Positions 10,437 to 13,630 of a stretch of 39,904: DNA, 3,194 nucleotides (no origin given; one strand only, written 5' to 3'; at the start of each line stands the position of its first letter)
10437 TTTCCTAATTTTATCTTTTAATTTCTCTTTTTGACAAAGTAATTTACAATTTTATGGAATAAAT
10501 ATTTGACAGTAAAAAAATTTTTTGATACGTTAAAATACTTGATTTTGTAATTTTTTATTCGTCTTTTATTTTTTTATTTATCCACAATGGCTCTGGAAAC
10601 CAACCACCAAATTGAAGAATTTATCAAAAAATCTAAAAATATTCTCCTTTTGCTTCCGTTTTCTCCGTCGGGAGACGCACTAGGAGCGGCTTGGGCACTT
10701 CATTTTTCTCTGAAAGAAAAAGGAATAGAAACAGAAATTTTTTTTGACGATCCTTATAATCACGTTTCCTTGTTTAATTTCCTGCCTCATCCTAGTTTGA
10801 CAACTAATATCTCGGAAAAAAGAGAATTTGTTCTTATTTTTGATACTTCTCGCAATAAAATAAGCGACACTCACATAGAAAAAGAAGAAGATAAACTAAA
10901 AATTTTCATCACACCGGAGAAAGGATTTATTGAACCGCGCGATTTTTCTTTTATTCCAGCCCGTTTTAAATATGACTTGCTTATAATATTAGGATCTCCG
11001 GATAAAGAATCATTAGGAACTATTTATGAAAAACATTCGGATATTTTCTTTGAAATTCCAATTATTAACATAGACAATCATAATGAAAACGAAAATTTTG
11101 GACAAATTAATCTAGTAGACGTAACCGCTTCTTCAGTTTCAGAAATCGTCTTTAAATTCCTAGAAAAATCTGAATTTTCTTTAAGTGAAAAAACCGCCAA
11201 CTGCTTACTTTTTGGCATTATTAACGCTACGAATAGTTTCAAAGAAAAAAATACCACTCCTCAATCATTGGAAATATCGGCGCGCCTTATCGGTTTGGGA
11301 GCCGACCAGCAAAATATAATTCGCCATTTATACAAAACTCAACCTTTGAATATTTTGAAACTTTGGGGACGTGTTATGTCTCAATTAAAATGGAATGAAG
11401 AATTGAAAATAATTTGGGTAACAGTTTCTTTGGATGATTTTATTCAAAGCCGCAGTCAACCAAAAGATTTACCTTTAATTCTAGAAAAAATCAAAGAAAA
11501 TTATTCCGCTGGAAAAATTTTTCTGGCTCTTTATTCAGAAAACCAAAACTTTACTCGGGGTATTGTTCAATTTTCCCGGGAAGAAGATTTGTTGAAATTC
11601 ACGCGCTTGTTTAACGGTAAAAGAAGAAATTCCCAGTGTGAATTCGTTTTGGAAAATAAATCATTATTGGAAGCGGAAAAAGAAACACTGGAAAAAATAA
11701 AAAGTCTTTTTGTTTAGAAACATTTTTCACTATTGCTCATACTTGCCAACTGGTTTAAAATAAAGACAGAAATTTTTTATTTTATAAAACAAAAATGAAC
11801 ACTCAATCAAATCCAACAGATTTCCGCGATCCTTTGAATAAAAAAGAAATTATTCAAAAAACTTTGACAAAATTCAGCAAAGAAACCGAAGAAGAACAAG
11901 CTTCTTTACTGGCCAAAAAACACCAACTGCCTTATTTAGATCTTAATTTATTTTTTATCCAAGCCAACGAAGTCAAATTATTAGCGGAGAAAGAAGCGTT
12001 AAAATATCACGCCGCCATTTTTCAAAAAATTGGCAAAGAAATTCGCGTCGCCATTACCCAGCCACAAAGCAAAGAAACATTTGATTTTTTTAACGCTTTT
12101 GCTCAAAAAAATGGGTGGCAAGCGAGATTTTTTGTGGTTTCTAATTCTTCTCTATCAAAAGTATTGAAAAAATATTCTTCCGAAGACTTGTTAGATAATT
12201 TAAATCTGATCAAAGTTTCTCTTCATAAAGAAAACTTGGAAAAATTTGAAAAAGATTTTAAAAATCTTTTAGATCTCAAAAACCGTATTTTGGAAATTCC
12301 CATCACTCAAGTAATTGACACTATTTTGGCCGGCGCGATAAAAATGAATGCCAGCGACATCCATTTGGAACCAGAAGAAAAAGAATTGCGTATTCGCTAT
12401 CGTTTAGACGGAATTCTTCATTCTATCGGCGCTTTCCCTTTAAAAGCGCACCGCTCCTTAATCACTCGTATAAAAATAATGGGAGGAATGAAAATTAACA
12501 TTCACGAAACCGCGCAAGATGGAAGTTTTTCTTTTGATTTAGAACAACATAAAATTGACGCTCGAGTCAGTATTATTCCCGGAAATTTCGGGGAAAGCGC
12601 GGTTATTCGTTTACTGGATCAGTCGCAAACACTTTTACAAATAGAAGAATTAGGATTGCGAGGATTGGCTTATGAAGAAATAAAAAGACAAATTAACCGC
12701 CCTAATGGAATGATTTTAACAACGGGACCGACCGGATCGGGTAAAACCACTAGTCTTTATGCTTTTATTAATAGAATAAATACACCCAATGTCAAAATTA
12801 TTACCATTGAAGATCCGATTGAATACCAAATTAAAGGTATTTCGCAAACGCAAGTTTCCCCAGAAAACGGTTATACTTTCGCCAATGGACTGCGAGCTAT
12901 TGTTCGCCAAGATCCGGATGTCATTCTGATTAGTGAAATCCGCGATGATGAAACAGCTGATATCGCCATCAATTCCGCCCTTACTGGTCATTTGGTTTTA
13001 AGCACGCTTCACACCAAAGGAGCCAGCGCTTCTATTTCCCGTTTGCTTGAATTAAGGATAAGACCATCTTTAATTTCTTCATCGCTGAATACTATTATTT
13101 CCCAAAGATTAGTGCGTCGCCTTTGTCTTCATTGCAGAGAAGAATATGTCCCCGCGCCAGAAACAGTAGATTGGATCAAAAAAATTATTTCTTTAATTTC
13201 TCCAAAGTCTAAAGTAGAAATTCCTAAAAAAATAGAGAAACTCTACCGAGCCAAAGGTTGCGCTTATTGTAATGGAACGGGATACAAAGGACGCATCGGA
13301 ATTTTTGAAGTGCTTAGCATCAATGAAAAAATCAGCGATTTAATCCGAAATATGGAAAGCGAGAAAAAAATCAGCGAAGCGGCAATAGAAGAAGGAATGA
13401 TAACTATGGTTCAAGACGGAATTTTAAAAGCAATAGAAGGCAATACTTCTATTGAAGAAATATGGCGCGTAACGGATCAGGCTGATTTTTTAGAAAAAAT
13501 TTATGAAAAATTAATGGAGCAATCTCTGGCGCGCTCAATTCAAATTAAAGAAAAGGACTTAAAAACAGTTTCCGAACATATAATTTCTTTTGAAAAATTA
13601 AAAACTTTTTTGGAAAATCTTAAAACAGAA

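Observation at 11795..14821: Single-chain tandem GspE/PilB ATPase (two complete motor modules in one 1008-aa protein)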

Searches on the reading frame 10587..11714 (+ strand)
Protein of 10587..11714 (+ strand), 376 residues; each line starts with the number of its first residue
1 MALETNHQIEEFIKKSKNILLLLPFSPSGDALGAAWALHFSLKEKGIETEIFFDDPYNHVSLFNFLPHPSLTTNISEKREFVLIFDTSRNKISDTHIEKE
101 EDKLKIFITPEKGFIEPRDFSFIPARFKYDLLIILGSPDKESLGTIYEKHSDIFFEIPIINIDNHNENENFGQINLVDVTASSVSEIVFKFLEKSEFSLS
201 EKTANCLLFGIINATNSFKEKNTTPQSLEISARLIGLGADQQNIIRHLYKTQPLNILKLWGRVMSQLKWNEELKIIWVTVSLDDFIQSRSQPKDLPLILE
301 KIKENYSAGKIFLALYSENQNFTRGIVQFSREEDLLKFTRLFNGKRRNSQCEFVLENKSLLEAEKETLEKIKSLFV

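Call 40: search_protein_families(library=pfam, proteins=[window:10587-11714:+], max_evalue=0.01)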
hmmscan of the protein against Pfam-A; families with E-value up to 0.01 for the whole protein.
window:10587-11714:+ (376 aa): 1 family
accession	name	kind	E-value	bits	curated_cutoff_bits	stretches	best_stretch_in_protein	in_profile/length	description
PF01368.27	DHH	-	1.8e-07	31.9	28.1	1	25-211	8-125/125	DHH family, N-terminal domain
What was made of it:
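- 10587..11717 (+): Conserved upstream partner gene: NrnA-like DHH/DHHA1-family protein (376 aa), 78 bp upstream on the same strand. Pfam DHH 31.9 bits (call 40).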

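Call 41: search_protein_families(library=ncbifam, proteins=[window:10587-11714:+], max_evalue=0.001)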
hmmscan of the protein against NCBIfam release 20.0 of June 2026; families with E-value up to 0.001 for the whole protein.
window:10587-11714:+ (376 aa): 1 family
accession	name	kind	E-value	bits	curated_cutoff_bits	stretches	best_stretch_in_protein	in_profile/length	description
NF053633.1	OlncasPapPhNrnA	equivalog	3e-14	52.7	350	1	159-321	107-265/317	bifunctional oligoribonuclease/PAP phosphatase NrnA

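Call 80: search_solved_structures(query=A4, max_evalue=0.01, show_alignments=1)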
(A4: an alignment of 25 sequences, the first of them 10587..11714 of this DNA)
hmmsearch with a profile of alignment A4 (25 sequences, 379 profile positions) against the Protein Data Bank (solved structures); distinct sequences matched with E-value up to 0.01: 21.
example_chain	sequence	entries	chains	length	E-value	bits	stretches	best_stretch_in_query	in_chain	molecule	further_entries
4ls9_A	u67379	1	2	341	2.4e-20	76.1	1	131-306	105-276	DHH family protein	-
8iu7_A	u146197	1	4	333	8.3e-20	74.3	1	160-274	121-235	Bifunctional oligoribonuclease and PAP phosphatase NrnA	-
3dev_A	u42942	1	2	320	1e-18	70.7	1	160-278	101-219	SH1221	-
5o1u_A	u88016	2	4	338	1.5e-18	70.2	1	128-373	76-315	Phosphodiesterase | TmPDE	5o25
5o4z_A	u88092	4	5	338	2.7e-18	69.3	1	128-373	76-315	DHH/DHHA1-type phosphodiesterase TM1595 | phosphodiesterase TM1595 | phosphodiesterase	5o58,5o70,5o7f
9wbu_B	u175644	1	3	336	5e-18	68.4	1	130-305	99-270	Bifunctional oligoribonuclease and PAP phosphatase NrnA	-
5jju_A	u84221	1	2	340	5.3e-18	68.4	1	130-305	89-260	Uncharacterized protein Rv2837c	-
5cet_A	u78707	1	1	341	5.3e-18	68.3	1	130-305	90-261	Bifunctional oligoribonuclease and PAP phosphatase NrnA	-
4py9_A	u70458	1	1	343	8.6e-18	67.7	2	150-280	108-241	Putative exopolyphosphatase-related protein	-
3w5w_A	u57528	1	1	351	9.3e-18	67.6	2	150-280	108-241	Putative exopolyphosphatase-related protein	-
5j21_A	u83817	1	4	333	4.7e-14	55.4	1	160-274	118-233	Bifunctional oligoribonuclease and PAP phosphatase NrnA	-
5ipp_A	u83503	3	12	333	2e-13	53.3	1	160-274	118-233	Bifunctional oligoribonuclease and PAP phosphatase NrnA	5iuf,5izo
7rdr_A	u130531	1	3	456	2.7e-11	46.3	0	296-351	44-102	Circular tendon repeat protein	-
9r7o_A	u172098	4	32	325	8.9e-09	38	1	133-375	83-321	DHH family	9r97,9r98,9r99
9n0l_A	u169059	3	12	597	3.9e-08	35.9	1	160-246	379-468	Cyclic-di-AMP phosphodiesterase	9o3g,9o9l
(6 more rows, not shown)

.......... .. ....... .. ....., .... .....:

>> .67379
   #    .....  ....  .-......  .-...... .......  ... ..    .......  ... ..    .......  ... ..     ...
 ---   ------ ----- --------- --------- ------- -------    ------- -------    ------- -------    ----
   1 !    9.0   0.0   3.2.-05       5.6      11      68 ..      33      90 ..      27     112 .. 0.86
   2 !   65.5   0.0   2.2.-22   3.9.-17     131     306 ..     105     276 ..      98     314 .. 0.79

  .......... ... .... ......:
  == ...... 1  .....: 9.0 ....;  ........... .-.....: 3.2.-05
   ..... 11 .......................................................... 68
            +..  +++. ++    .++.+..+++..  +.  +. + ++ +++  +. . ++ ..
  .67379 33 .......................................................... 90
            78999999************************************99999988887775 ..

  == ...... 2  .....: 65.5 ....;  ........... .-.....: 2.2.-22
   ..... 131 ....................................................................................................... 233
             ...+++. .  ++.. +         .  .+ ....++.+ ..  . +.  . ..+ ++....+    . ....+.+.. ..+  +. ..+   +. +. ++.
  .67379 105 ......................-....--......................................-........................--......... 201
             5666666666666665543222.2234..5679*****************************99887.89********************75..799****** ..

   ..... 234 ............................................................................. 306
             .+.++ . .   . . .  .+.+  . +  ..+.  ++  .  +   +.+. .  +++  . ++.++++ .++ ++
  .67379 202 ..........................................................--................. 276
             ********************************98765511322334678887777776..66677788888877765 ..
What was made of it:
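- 10587..11717 (+): Profile against PDB: NrnA / Rv2837c / TM1595 at E 1e-18 to 1e-20 (call 80).
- The DHH protein is related to NrnA, Rv2837c and TM1595 oligo- or dinucleotide phosphodiesterases (call 80).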

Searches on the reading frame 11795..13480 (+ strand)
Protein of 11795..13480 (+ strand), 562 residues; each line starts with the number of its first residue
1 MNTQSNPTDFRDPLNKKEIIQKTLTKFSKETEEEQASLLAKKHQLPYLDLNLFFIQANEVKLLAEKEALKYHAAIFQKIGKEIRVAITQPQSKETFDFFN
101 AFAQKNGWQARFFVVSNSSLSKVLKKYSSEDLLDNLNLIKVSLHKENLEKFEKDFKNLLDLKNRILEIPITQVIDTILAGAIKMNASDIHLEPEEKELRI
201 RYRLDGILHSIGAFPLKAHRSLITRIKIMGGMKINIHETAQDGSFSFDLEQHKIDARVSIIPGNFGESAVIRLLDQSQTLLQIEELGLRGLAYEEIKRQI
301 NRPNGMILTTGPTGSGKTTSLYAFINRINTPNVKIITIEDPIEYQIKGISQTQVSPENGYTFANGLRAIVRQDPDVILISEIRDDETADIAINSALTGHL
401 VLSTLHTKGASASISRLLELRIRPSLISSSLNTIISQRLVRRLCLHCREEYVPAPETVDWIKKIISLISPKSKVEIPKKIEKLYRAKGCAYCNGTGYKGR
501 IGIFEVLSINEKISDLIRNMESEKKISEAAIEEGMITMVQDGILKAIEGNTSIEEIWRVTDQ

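Call 43: search_protein_families(library=ncbifam, proteins=[window:11795-13480:+], max_evalue=1e-20)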
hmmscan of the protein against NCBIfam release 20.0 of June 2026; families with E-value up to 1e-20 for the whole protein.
window:11795-13480:+ (562 aa): 8 families
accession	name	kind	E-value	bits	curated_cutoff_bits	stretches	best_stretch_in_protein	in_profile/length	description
TIGR02538.1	type_IV_pilB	equivalog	3.8e-146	488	675.65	1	17-561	28-563/564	type IV-A pilus assembly ATPase PilB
TIGR02533.1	type_II_gspE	equivalog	3.2e-145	484.5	630.25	1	77-560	18-486/486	type II secretion system ATPase GspE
NF007755.0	PRK10436.1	equivalog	9e-122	407.1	617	1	117-560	26-459/465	type II secretion system protein GspE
NF053534.1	T4PilAsmATPsTfpB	equivalog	1.2e-116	390.4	850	1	31-560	64-582/584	type IV pilus assembly ATPase TfpB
NF041000.1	ATPase_ComGA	equivalog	3.5e-74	249.2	300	1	176-441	2-266/267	competence type IV pilus ATPase ComGA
TIGR01420.1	pilT_fam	subfamily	8.2e-58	196.3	319.1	1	174-442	2-270/343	PilT/PilU family type 4a pilus ATPase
TIGR02525.1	plasmid_TraJ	equivalog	1.7e-25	89.8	368.3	1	296-421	141-273/372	plasmid transfer ATPase TraJ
TIGR02524.1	dot_icm_DotB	equivalog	9.3e-21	74.4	463.3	0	298-419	128-258/358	Dot/Icm type IV secretion system ATPase DotB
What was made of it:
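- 11828..12184 (+): N1 domain (residues ~12-130), T2SSE_N/MshEN-like, present once per chain. NCBIfam PilB model aligned from residue 17 (call 43).
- Closest known: PilB type IVa pilus extension ATPase. Different: Each module is below the NCBIfam PilB equivalog cutoff (call 43).
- Checked: The NCBIfam PilB model aligns residues 17-561 to model positions 28-563 of 564, so module 1 plus the N-terminus has full PilB length (call 43).
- Scores are below the equivalog cutoffs for PilB, GspE and ComGA (call 43).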
